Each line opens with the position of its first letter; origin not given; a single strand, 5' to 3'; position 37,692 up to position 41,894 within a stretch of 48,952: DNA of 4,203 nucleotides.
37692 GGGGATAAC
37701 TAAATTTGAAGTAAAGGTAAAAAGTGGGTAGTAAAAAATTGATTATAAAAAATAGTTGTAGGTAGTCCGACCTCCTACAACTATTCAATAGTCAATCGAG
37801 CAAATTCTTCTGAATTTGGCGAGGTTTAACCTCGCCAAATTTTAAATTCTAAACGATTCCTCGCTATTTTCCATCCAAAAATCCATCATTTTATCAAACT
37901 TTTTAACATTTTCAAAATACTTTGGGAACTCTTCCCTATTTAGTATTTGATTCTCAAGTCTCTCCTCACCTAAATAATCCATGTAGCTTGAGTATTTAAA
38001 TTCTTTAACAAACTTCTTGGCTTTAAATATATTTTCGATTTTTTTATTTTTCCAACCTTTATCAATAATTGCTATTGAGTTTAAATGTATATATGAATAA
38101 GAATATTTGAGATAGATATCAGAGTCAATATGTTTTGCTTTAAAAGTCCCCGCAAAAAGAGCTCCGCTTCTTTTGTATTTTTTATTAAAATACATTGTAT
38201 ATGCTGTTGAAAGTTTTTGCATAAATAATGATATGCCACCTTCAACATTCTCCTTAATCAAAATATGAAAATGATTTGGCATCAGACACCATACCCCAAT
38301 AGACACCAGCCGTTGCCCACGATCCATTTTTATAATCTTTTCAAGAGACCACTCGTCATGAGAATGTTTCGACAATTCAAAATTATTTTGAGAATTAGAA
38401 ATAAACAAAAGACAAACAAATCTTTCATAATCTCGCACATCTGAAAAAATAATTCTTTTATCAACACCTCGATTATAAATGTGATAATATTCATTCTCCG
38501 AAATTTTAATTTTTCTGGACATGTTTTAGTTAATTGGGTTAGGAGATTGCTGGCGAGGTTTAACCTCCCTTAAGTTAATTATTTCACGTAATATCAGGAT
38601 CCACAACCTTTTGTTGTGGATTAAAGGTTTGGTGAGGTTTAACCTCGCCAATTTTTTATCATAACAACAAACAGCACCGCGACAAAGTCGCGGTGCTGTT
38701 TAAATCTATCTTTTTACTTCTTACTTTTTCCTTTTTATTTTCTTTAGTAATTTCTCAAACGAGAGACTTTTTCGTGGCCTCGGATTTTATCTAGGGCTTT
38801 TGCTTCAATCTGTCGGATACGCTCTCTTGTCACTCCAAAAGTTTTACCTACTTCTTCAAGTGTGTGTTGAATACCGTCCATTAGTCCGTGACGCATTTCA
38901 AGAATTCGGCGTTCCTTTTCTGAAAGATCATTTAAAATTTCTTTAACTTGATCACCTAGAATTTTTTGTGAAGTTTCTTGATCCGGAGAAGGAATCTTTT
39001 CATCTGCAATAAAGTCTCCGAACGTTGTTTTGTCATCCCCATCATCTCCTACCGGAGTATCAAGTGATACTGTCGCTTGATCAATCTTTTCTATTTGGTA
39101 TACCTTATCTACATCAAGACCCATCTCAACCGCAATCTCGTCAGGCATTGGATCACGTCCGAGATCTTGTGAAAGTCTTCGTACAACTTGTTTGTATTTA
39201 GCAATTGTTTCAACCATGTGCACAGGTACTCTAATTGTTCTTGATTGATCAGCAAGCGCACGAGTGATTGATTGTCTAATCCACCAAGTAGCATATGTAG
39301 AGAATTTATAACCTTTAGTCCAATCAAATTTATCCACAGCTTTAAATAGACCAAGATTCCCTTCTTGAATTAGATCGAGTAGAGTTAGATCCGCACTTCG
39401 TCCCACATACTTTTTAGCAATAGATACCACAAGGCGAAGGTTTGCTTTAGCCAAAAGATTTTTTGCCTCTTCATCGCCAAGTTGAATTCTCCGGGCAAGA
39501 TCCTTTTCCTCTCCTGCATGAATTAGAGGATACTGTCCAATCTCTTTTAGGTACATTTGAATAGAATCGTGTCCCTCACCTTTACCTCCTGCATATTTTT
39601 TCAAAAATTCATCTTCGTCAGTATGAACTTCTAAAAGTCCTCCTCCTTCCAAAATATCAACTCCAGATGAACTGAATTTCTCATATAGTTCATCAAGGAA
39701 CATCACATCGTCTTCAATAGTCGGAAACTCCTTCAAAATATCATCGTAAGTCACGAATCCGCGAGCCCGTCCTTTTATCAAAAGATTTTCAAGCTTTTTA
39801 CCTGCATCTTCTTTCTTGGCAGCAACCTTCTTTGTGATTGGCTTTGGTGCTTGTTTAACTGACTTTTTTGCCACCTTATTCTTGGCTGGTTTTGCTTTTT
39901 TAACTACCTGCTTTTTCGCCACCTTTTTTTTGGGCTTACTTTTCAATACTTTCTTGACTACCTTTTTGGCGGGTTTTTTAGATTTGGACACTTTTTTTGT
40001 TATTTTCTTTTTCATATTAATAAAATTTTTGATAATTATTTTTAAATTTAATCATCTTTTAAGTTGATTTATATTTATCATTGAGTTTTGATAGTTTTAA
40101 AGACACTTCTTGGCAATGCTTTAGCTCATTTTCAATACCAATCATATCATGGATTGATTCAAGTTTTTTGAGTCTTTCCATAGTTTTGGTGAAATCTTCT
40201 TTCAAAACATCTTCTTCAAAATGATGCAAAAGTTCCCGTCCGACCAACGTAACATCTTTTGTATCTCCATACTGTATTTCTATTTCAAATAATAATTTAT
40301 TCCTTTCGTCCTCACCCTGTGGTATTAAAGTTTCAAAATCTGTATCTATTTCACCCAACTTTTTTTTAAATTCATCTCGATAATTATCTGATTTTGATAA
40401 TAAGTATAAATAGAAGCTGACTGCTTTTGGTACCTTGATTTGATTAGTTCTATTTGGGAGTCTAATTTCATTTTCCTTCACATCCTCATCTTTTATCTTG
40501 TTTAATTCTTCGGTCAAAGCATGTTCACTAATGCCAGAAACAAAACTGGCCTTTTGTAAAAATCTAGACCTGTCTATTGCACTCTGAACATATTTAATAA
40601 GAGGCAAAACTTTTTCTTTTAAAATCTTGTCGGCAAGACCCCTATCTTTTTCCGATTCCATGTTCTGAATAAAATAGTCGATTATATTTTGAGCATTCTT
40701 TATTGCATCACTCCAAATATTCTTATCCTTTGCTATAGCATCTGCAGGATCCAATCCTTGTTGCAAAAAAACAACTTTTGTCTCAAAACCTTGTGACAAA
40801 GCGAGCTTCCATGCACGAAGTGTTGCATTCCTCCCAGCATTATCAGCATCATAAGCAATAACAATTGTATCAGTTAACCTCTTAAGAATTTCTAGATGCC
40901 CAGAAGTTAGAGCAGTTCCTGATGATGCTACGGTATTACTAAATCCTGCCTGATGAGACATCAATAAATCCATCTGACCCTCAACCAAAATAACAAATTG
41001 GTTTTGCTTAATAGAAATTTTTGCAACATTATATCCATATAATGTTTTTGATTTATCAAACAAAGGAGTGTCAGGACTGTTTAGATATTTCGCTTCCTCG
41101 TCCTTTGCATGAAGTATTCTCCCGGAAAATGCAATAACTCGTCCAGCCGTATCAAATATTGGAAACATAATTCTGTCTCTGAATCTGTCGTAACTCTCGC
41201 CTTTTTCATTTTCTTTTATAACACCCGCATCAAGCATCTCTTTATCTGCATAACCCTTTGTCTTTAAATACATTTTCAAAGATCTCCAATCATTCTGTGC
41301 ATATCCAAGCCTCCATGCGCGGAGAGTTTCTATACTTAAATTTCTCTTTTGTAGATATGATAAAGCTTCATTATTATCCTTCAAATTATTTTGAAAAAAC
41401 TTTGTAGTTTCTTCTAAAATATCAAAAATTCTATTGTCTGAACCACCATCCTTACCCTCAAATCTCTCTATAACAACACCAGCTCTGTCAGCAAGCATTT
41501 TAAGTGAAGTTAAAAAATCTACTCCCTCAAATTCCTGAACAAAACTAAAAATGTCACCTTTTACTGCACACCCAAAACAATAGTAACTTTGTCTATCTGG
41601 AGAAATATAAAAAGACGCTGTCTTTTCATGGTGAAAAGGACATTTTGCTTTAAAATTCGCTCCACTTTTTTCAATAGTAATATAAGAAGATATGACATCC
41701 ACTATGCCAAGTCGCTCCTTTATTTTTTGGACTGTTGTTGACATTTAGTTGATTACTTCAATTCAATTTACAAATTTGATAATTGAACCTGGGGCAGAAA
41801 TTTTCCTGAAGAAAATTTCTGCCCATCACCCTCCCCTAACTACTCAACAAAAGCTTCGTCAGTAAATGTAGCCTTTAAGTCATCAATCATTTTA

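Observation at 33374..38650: Two divergent RAYT-type HUH transposase homologues, each with a private palindromic repeat family, bracket a giant tail-fibre-like protein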

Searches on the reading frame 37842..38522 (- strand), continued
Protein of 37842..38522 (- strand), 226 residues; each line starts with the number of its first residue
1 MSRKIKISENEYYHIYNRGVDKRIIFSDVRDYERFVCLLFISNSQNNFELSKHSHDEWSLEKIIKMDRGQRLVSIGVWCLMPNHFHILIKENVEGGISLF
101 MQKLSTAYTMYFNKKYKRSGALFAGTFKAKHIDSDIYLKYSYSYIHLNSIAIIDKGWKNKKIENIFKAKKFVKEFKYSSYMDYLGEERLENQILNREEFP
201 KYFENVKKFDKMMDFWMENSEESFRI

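Call 76: search_protein_families(library=pfam, alignment_id=A2, max_evalue=5)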
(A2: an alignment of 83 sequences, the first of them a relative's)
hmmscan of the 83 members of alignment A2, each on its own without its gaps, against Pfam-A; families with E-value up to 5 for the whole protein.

A. member 1, P0001 (226 aa): 4 families
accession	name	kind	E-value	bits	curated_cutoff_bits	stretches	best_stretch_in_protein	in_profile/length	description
PF01797.21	Y1_Tnp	-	3.8e-08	33.9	23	1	56-146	24-119/121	Transposase IS200 like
PF17024.10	DMAP1_like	-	0.03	14.9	30.8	1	135-194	46-105/113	Putative DMAP1-like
PF24771.2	Ig_CFAP74_1st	-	0.065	14.1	29.2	1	30-102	17-87/97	CFAP74 first Ig-like domain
PF20669.3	Exo70_N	-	0.077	13.7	23.9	1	190-224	18-55/83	Exocyst complex component Exo70 N-terminal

B. families by the number of members that match (of 83 scanned): 25 families
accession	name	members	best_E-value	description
PF01797.21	Y1_Tnp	83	3.6e-12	Transposase IS200 like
PF15593.11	Imm42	2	0.047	Immunity protein 42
PF14880.11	COX14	2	0.11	Cytochrome oxidase c assembly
PF07438.16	DUF1514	2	0.18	Protein of unknown function (DUF1514)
PF07261.16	DnaB_2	1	0.017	Replication initiation and membrane attachment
PF04652.21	Vta1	1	0.021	Vta1 like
PF17024.10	DMAP1_like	1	0.03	Putative DMAP1-like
PF02821.22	Staphylokinase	1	0.063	Staphylokinase/Streptokinase family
PF24771.2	Ig_CFAP74_1st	1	0.065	CFAP74 first Ig-like domain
PF15118.11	DUF4560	1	0.068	Domain of unknown function (DUF4560)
PF22779.3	OB_SHLD2_2nd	1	0.07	Shieldin complex subunit 2, second OB fold domain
PF09546.15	Spore_III_AE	1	0.073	Stage III sporulation protein AE (spore_III_AE)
PF20669.3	Exo70_N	1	0.077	Exocyst complex component Exo70 N-terminal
PF22951.1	3HBD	1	0.079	Three-helical bundle domain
PF25630.1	Phycodna_minor_capsid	1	0.081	Phycodnaviridae minor capsid protein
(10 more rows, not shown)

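Call 87: search_protein_families(library=phrogs, proteins=[window:37842-38522:-], max_evalue=0.001)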
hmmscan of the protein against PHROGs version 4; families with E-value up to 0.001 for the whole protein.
window:37842-38522:- (226 aa): 0 families

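Call 89: find_related_loci(query=A1, collection=viral_contigs, flank=6000)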
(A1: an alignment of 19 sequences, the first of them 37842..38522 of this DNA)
Query A1 (226 aa) in viral_contigs; peptide patterns used: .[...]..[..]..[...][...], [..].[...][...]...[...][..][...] (x = any residue, [..] = any of these).
91 stretches matched a pattern, but none encodes a relative of the query by tblastn (E <= 1e-3).

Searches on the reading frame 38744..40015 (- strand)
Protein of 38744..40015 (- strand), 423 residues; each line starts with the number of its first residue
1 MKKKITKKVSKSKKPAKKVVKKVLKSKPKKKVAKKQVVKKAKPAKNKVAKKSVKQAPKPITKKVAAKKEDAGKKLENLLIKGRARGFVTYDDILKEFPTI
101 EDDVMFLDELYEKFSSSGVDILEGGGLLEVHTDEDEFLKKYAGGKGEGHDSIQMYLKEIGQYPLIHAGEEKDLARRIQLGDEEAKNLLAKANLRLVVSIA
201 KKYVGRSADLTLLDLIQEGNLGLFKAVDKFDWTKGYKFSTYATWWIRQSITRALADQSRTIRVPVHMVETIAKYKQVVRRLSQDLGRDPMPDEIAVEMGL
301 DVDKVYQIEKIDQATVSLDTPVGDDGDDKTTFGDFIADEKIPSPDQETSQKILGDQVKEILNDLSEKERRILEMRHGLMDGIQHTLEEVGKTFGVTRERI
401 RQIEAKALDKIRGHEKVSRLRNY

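Call 4: search_protein_families(library=pfam, proteins=[window:38744-40015:-], max_evalue=0.01)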
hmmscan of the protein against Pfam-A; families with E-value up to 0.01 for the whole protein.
window:38744-40015:- (423 aa): 6 families
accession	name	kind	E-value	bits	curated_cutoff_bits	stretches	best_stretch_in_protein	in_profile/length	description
PF04542.20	Sigma70_r2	-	7.4e-22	77.4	24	1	188-260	1-71/71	Sigma-70 region 2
PF04539.22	Sigma70_r3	-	1.1e-21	77.1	25.3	1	269-346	1-76/78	Sigma-70 region 3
PF04545.22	Sigma70_r4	-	1.2e-15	57.2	24.1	1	361-412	2-49/50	Sigma-70, region 4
PF00140.25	Sigma70_r1_2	-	2.1e-13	50.4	22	1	150-183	1-34/34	Sigma-70 factor, region 1.2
PF03979.19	Sigma70_r1_1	-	2.8e-09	37.3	22.5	1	73-126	5-58/81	Sigma-70 factor, region 1.1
PF04691.17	ApoC-I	-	0.009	16.3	28.3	0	347-373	3-31/61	Apolipoprotein C-I (ApoC-1)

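Call 12: find_encoding_contigs(protein=window:38744-40015:-, flank=10000, max_places=10)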
Protein window:38744-40015:- (423 aa): no gene with exactly this product is on record in the collection.

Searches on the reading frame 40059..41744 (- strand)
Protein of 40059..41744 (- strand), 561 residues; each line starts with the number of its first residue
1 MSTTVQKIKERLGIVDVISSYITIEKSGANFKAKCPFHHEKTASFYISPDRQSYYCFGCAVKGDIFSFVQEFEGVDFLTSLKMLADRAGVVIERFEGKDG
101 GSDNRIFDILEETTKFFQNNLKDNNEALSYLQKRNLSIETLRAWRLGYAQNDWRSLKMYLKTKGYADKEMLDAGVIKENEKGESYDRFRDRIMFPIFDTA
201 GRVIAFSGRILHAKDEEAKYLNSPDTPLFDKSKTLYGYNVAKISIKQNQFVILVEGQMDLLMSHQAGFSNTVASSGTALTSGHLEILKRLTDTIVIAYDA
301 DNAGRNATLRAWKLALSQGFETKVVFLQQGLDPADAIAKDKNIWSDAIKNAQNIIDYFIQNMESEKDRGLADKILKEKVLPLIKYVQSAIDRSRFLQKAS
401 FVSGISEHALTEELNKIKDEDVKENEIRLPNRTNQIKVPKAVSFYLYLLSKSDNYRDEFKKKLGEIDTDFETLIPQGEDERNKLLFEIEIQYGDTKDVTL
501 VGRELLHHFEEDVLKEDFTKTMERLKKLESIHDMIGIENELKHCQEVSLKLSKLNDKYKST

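Call 83: search_protein_families(library=pfam, proteins=[window:40059-41744:-], max_evalue=0.0001)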
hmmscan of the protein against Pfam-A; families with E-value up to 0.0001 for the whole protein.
window:40059-41744:- (561 aa): 6 families
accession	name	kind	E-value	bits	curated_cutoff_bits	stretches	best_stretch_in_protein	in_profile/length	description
PF08275.17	DNAG_N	-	2.4e-43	147.7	26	1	116-241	1-127/128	DNA primase catalytic core, N-terminal domain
PF01807.25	Zn_ribbon_DnaG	-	7.5e-32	109.5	24.9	1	3-93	4-94/98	CHC2 zinc finger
PF13155.12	Toprim_2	-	5.1e-19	68.9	22.1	1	252-336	1-87/88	Toprim-like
PF13662.12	Toprim_4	-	3.9e-16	59.5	25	1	251-324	3-83/85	Toprim domain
PF01751.28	Toprim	-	2.4e-11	44.1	23.1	1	251-323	2-92/96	Toprim domain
PF13362.12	Toprim_3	-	1.7e-05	25.6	27.2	1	251-339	2-91/95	Toprim domain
